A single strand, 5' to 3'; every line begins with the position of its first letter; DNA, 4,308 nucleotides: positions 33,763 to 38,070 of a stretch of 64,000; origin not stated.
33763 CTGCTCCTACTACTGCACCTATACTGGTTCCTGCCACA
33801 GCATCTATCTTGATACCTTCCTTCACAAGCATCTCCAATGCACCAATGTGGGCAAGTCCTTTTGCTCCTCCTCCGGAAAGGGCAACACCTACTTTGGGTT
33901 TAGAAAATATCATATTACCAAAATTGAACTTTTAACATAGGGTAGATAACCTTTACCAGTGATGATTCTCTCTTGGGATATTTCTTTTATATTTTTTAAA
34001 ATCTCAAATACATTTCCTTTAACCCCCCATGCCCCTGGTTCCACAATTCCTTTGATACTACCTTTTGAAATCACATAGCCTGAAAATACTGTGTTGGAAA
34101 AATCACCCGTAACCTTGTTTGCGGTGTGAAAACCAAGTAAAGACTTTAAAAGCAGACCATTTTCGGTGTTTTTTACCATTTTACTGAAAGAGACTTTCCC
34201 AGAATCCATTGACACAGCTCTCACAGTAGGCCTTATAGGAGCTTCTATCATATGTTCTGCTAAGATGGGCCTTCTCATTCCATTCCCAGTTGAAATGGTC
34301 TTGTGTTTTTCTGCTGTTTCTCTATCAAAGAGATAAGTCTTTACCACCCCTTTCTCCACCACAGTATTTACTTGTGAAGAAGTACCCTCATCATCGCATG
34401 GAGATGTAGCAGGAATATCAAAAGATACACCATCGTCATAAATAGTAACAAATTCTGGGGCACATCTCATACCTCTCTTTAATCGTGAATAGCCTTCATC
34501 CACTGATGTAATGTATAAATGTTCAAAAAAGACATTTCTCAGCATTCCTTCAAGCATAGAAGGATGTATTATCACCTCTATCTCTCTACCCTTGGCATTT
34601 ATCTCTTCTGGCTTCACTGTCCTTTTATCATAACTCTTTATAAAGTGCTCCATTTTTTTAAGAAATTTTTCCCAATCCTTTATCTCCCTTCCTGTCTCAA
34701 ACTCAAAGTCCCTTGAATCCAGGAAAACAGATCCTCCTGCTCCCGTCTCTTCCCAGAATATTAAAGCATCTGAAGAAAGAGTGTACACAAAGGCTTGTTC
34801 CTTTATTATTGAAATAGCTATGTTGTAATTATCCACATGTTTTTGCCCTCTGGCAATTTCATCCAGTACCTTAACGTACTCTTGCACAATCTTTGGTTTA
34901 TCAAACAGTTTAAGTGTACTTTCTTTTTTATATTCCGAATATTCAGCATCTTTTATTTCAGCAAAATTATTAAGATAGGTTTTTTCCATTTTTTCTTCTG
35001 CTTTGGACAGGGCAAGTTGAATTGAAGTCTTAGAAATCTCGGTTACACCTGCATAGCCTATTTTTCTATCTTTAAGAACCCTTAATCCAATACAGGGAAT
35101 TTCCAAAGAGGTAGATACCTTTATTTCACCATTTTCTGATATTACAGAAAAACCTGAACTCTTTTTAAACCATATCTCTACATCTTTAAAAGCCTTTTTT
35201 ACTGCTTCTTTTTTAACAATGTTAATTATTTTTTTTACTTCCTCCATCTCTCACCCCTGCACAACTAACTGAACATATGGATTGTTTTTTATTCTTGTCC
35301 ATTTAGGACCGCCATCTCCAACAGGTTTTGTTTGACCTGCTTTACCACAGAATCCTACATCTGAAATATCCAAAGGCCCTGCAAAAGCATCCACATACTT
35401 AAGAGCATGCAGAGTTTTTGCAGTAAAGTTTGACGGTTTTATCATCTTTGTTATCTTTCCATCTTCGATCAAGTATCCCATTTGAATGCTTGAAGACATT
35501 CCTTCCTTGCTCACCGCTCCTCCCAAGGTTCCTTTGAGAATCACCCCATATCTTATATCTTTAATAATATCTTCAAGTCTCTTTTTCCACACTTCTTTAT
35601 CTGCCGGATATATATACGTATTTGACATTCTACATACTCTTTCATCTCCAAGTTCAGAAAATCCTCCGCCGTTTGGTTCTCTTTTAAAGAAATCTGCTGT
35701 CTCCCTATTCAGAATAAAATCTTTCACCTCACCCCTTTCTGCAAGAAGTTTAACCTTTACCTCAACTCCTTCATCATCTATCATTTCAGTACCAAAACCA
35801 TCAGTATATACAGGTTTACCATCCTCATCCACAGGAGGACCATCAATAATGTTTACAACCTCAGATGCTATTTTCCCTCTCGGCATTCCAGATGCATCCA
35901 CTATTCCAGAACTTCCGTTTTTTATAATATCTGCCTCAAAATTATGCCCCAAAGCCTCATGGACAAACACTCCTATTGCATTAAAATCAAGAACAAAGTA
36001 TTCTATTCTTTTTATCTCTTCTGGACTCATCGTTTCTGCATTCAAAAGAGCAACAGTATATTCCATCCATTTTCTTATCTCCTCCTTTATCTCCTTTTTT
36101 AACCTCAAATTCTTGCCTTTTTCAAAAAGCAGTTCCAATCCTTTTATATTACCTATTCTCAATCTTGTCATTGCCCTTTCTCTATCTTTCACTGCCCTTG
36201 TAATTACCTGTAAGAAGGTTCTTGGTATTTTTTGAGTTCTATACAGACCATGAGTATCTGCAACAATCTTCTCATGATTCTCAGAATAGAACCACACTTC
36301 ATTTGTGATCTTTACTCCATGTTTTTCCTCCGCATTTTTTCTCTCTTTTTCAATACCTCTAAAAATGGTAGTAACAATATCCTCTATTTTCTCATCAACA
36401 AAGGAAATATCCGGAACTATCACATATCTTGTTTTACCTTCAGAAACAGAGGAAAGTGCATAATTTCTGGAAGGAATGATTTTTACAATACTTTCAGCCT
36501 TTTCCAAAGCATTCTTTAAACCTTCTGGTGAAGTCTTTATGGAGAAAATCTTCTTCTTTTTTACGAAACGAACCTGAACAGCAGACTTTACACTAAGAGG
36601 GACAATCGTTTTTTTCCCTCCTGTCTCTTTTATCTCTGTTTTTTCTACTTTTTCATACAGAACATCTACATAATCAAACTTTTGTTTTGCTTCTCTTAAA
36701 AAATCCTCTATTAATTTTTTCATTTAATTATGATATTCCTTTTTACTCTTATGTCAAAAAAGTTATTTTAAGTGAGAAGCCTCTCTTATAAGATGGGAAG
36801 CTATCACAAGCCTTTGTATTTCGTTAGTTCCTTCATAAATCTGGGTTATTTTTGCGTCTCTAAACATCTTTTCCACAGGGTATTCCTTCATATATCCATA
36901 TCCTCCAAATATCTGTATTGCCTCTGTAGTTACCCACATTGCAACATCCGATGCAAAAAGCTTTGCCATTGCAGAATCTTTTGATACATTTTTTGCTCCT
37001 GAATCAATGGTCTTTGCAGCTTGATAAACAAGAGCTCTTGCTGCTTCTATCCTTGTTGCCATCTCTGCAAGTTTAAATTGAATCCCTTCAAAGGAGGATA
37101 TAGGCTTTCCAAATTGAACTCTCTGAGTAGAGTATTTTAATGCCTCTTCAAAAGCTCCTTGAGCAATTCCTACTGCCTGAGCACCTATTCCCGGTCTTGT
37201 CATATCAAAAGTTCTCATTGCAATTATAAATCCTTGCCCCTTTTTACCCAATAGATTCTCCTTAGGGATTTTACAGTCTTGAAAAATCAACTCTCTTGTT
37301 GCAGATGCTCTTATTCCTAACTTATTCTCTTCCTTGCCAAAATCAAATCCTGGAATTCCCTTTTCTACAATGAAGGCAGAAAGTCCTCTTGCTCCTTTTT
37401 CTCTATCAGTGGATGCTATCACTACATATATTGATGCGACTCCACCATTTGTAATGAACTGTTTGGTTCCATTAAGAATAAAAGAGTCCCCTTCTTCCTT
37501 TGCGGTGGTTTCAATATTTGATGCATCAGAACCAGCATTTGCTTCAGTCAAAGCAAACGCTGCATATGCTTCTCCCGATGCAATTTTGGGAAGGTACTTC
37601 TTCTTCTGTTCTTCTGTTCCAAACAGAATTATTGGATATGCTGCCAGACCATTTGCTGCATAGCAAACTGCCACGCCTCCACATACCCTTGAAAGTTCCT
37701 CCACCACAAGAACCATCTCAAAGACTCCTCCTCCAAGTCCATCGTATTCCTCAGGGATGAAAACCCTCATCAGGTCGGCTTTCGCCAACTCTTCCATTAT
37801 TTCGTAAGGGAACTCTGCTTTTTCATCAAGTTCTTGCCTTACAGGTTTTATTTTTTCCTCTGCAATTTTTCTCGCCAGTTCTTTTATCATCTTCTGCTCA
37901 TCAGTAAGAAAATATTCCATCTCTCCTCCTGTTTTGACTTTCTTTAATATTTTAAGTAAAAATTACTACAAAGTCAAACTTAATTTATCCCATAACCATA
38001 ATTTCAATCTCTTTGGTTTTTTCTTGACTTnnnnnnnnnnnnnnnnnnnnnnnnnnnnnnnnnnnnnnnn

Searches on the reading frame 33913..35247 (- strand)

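Call 44: search_protein_families(library=pfam, proteins=[window:33913-35247:-], max_evalue=1e-8)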
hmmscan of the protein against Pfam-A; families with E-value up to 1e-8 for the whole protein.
window:33913-35247:- (445 aa): 1 family
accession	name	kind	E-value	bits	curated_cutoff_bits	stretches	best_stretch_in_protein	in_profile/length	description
PF19289.4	PmbA_TldD_3rd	-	1.7e-46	158.6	22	1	222-439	3-212/220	PmbA/TldA metallopeptidase C-terminal domain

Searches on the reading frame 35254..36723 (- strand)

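Call 44: search_protein_families(library=pfam, proteins=[window:35254-36723:-], max_evalue=1e-8)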
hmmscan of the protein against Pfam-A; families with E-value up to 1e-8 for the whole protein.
window:35254-36723:- (490 aa): 1 family
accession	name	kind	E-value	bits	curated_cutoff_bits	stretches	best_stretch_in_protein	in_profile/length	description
PF19289.4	PmbA_TldD_3rd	-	2.6e-33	115.5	22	1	244-453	7-202/220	PmbA/TldA metallopeptidase C-terminal domain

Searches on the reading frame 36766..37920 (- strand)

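Call 44: search_protein_families(library=pfam, proteins=[window:36766-37920:-], max_evalue=1e-8)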
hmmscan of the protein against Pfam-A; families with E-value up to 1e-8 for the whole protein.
window:36766-37920:- (385 aa): 4 families
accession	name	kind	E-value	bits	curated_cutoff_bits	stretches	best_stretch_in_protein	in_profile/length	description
PF00441.29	Acyl-CoA_dh_1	-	2.7e-55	187.1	22.4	1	228-377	1-149/150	Acyl-CoA dehydrogenase, C-terminal domain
PF02771.21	Acyl-CoA_dh_N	-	6.7e-38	130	22.9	1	6-117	1-113/113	Acyl-CoA dehydrogenase, N-terminal domain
PF08028.16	Acyl-CoA_dh_2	-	2.6e-29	102.7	22.7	1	244-366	2-133/134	Acyl-CoA dehydrogenase, C-terminal domain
PF02770.24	Acyl-CoA_dh_M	-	6.3e-27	94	33.3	1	121-216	1-97/97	Acyl-CoA dehydrogenase, middle domain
